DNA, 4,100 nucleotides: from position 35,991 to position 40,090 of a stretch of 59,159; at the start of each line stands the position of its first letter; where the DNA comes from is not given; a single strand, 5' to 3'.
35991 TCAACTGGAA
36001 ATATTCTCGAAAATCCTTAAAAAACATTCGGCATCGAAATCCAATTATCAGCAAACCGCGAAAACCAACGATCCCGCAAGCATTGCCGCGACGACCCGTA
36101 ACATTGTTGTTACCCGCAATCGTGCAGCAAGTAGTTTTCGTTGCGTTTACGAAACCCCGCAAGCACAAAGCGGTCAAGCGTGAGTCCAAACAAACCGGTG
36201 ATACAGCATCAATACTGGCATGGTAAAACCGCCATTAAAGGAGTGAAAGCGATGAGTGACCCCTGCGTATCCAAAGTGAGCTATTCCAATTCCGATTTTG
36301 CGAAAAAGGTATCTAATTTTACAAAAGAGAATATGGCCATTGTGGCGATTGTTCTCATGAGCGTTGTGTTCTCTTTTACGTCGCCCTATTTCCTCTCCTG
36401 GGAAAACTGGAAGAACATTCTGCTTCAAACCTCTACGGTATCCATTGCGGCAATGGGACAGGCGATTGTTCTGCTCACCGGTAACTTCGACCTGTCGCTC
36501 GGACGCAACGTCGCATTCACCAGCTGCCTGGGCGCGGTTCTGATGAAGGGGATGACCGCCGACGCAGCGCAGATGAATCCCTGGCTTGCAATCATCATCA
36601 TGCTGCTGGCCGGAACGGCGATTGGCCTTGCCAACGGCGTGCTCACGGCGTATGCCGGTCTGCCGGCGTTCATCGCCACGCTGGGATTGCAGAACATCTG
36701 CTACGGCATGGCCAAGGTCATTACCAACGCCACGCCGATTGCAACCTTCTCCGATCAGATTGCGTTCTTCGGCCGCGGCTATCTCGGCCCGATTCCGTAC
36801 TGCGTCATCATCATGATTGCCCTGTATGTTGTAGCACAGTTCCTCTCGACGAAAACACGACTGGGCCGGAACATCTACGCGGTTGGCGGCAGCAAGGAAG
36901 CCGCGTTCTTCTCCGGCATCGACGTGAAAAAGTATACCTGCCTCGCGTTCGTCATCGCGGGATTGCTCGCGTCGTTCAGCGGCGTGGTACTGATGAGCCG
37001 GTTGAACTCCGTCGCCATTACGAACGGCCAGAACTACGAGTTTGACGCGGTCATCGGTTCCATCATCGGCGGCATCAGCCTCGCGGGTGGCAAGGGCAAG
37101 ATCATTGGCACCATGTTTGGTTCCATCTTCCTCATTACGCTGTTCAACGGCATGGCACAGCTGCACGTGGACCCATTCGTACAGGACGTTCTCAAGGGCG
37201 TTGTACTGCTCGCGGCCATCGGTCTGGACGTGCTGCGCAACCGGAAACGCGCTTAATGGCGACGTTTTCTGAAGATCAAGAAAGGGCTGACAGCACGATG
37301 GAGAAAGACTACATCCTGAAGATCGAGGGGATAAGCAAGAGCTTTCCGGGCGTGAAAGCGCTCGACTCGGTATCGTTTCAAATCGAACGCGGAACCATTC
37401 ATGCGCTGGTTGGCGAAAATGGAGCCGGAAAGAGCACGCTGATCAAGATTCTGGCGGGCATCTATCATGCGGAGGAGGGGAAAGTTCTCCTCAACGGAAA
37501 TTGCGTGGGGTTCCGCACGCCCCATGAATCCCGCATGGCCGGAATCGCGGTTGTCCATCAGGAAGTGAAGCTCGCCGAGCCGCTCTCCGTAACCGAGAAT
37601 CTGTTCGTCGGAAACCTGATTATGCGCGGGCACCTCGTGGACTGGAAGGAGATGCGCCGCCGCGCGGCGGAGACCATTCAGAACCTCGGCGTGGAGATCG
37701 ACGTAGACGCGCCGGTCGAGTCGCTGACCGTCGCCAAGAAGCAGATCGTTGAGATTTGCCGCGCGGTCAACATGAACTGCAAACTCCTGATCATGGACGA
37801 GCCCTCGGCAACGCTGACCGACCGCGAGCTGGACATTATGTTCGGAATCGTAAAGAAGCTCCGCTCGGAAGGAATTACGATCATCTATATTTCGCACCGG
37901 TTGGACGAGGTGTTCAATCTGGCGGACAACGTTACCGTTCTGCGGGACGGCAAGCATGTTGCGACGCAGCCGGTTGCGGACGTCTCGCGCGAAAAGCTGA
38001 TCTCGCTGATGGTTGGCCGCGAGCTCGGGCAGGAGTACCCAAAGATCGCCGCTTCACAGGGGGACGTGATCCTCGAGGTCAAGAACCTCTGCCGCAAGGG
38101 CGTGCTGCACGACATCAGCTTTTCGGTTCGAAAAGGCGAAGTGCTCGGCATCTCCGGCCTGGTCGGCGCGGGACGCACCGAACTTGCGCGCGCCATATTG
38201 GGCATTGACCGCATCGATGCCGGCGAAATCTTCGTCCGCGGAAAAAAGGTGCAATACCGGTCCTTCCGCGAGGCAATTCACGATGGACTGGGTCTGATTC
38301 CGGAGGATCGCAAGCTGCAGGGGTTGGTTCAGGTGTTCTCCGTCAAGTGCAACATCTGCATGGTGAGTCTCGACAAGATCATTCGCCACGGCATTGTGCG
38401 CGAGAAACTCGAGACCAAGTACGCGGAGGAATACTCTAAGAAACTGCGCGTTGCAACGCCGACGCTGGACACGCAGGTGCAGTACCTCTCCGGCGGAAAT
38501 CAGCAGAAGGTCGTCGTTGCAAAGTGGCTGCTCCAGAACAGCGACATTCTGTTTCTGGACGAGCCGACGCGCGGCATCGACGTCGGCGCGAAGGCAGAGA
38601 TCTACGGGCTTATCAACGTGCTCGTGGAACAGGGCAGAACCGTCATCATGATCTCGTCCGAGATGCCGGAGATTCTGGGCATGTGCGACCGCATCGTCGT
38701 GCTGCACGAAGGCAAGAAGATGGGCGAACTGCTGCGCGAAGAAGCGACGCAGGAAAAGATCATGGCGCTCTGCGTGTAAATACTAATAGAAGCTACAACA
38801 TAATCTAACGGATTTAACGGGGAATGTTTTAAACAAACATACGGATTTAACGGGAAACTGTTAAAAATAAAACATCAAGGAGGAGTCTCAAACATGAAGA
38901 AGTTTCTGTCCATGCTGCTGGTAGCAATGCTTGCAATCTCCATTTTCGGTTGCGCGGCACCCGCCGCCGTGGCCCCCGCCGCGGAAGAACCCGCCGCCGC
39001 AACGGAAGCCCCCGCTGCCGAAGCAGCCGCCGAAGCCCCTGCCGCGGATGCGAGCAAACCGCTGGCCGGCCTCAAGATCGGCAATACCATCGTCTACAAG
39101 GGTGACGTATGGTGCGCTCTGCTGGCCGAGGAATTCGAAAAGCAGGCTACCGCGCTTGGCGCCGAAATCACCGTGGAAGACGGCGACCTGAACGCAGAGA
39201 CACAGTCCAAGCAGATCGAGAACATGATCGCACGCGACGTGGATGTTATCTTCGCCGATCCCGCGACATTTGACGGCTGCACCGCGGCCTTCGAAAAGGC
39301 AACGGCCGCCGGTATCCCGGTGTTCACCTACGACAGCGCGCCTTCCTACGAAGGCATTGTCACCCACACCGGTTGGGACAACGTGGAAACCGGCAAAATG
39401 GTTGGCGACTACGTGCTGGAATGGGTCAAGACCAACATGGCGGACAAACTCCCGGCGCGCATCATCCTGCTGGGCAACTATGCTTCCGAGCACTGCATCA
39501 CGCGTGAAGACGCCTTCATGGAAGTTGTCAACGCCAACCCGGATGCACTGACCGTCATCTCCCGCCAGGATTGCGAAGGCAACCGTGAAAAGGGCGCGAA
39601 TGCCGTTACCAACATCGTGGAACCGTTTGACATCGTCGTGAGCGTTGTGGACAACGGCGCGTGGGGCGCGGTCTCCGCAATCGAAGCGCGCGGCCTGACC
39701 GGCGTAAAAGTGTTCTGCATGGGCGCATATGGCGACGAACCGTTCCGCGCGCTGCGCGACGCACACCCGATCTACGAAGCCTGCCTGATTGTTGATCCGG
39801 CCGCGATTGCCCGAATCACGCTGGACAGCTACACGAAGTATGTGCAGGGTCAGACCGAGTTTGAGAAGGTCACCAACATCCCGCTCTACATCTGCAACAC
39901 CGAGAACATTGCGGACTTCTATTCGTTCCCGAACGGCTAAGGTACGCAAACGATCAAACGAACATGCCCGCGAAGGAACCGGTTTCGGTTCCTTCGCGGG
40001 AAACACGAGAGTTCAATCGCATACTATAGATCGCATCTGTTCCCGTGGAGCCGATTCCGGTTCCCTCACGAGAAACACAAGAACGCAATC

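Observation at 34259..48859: ROK-controlled importer plus paired dehydrogenase/aminotransferase modules: candidate undescribed (di)amino-sugar or aminocyclitol utilisation system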

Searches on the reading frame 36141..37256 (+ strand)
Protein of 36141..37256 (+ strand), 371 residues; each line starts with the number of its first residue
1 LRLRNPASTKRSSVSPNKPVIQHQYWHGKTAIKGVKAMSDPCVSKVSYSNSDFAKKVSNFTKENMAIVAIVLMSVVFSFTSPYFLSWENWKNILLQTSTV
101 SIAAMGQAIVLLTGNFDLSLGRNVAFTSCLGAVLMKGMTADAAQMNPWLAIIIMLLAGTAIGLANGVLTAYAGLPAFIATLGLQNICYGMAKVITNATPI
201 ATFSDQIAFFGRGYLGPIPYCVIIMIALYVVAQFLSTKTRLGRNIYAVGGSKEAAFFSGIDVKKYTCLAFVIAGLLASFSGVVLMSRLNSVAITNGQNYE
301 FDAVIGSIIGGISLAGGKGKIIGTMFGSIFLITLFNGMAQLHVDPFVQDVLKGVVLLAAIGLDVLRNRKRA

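Call 3: search_protein_families(library=pfam, proteins=[window:36141-37256:+])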
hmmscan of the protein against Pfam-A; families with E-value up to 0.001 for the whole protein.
window:36141-37256:+ (371 aa): 1 family
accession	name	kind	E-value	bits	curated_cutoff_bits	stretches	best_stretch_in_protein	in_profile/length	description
PF02653.21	BPD_transp_2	-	2.5e-39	135.5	26.8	1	92-359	4-268/269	Branched-chain amino acid transport system / permease component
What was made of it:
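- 36252..37256 (+): CUT2 ABC permease (BPD_transp_2). Call 3.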

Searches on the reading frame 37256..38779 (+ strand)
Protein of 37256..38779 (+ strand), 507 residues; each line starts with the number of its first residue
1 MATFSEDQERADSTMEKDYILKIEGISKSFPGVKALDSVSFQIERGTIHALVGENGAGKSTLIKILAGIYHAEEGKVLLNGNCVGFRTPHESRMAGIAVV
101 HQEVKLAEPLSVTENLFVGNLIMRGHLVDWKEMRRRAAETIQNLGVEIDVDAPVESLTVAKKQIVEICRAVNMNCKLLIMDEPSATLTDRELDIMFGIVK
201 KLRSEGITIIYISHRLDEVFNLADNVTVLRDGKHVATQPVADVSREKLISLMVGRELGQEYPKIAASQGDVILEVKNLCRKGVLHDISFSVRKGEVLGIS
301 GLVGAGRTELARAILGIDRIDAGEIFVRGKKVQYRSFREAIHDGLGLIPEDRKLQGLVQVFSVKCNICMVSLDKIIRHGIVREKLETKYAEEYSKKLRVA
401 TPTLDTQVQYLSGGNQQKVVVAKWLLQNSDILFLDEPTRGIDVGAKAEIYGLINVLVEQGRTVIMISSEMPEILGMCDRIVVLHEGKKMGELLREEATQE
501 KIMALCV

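Call 3: search_protein_families(library=pfam, proteins=[window:37256-38779:+])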
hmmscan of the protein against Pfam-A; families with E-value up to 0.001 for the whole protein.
window:37256-38779:+ (507 aa): 6 families
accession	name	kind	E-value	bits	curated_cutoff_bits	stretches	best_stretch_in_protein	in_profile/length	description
PF00005.33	ABC_tran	-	2e-53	181.1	25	2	36-184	1-136/137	ABC transporter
PF13304.12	AAA_21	-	3.7e-08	34.2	27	0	48-69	1-22/304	AAA domain, putative AbiEii toxin, Type IV TA system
PF13401.12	AAA_22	-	0.00011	23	27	0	47-92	6-45/130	AAA domain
PF13191.12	AAA_16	-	0.00015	22.8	32.6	0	49-90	27-66/167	AAA ATPase domain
PF02367.23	TsaE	-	0.00043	20.7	26.6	0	42-72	17-47/128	Threonylcarbamoyl adenosine biosynthesis protein TsaE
PF13555.12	AAA_29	-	0.00068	19.8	27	0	39-63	15-39/61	P-loop containing region of AAA domain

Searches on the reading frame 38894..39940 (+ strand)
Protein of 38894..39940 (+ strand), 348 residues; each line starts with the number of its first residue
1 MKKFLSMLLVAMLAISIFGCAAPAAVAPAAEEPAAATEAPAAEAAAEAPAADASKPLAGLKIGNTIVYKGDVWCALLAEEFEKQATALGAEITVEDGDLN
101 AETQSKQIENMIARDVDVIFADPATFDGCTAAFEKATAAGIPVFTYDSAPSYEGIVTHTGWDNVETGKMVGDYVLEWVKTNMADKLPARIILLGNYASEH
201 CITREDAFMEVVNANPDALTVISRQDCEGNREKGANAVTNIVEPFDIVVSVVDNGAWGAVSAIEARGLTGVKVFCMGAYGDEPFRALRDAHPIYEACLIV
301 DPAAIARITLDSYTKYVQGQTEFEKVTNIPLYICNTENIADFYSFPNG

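Call 3: search_protein_families(library=pfam, proteins=[window:38894-39940:+])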
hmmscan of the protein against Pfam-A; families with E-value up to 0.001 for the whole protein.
window:38894-39940:+ (348 aa): 1 family
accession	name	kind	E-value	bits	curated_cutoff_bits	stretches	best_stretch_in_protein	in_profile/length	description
PF13407.12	Peripla_BP_4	-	7.2e-38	131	35.1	1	65-320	4-257/258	Periplasmic binding protein domain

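Call 5: search_protein_families(library=ncbifam, proteins=[window:38894-39940:+], max_evalue=0.00001)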
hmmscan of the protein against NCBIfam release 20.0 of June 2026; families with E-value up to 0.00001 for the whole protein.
window:38894-39940:+ (348 aa): 6 families
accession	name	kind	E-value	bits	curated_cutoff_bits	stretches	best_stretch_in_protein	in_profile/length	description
NF007936.0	PRK10653.1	equivalog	8e-20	71.3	337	1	77-321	44-281/295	ribose ABC transporter substrate-binding protein RbsB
NF041827.1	YtfQ_transport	equivalog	1e-16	60.8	510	1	50-328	16-297/320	galactofuranose ABC transporter, galactofuranose-binding protein YtfQ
TIGR02634.1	xylF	equivalog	8.9e-15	55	389.55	1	80-273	19-212/302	D-xylose ABC transporter substrate-binding protein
NF007680.0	PRK10355.1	equivalog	1.8e-14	53.7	504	1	81-273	47-239/331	D-xylose ABC transporter substrate-binding protein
NF040907.2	ChvE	equivalog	2.9e-09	36.6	460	1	79-192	18-131/324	multiple monosaccharide ABC transporter substrate-binding protein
NF011924.1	PRK15395.1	equivalog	5.8e-08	32.2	420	0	57-176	23-148/329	galactose/glucose ABC transporter substrate-binding protein MglB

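Call 25: search_solved_structures(query=window:38894-39940:+, max_evalue=1e-10)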
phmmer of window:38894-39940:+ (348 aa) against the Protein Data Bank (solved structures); distinct sequences matched with E-value up to 1e-10: 21.
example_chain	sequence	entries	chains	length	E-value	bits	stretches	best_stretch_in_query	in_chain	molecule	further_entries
2fn8_A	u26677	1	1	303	2.5e-23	86.2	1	70-343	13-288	ribose ABC transporter, periplasmic ribose-binding protein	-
2fn9_A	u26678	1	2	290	7.9e-22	81.3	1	70-334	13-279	ribose ABC transporter, periplasmic ribose-binding protein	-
2ioy_A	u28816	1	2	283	2e-20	76.7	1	76-321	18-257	Periplasmic sugar-binding protein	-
7e7m_A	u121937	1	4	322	2.6e-18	69.7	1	55-341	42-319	D-ribose ABC transporter substrate-binding protein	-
4yv7_A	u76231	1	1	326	1.2e-16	64.2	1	36-322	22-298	Periplasmic binding protein/LacI transcriptional regulator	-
5hsg_A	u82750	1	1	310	1.8e-14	57.1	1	81-339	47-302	Putative ABC transporter, nucleotide binding/ATPase protein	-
1drk_A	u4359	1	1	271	2.4e-14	56.7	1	77-277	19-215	D-RIBOSE-BINDING PROTEIN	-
2gx6_A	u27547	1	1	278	3.7e-14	56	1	77-276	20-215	D-ribose-binding periplasmic protein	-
4zjp_A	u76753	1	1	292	3.8e-14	56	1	76-322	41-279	Monosaccharide-transporting ATPase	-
2vk2_A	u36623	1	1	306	5e-14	55.6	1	62-334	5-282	ABC TRANSPORTER PERIPLASMIC-BINDING PROTEIN YTFQ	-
1dbp_A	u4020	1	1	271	7.6e-14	55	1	77-277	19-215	D-RIBOSE-BINDING PROTEIN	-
1ba2_A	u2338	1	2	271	9.7e-14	54.7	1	77-277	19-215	D-RIBOSE-BINDING PROTEIN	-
1urp_A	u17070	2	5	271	1e-13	54.6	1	77-277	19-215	D-RIBOSE-BINDING PROTEIN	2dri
1drj_A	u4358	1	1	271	1.4e-13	54.1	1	77-277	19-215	D-RIBOSE-BINDING PROTEIN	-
6hb0_A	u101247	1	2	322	2.7e-13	53.2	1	45-290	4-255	ABC transporter periplasmic-binding protein YtfQ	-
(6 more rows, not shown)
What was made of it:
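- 38894..39940 (+): Lipoprotein substrate-binding protein (Peripla_BP_4), only distantly similar to ribose-binding proteins. Calls 3, 5 and 25 (best PDB hit 2fn8, E 2.5e-23).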
